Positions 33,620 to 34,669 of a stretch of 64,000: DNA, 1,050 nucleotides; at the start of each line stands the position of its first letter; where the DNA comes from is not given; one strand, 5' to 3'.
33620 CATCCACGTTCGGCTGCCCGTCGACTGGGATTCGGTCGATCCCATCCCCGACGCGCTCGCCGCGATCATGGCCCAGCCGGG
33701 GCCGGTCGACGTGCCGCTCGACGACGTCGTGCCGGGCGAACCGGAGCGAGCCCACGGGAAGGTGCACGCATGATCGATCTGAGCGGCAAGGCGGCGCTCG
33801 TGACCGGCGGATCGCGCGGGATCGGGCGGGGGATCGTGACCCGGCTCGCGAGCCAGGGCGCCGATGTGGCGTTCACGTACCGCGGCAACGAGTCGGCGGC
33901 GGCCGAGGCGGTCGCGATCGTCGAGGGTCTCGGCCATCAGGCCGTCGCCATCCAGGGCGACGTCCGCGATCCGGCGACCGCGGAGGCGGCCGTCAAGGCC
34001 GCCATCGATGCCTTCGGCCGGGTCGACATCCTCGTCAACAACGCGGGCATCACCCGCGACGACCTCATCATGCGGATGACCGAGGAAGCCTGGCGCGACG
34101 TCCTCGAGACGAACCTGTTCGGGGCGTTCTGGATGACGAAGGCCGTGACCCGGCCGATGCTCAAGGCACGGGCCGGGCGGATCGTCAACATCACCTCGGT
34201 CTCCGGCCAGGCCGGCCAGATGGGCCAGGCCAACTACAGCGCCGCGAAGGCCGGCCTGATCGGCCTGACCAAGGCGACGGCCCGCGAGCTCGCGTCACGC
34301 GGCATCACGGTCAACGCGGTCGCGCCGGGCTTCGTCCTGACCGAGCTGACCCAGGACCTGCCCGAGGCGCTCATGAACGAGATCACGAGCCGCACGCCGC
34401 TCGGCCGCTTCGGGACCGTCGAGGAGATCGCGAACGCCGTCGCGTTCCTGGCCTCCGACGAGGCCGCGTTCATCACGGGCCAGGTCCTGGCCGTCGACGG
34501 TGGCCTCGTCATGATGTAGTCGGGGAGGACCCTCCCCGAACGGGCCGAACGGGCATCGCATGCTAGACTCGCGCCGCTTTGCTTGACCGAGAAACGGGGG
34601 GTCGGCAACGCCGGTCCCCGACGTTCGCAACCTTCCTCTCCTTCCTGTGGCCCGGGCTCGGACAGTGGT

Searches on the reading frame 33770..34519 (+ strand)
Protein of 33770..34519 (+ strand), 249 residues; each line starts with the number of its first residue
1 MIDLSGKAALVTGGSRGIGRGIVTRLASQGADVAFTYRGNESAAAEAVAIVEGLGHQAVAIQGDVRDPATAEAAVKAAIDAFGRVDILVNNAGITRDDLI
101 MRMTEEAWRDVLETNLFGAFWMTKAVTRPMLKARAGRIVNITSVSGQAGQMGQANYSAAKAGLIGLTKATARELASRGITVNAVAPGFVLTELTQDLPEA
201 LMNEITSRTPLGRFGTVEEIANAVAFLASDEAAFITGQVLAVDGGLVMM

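Call 13: find_encoding_contigs(protein=window:33770-34519:+, flank=10000, max_places=10)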
Protein window:33770-34519:+ (249 aa): no gene with exactly this product is on record in the collection.
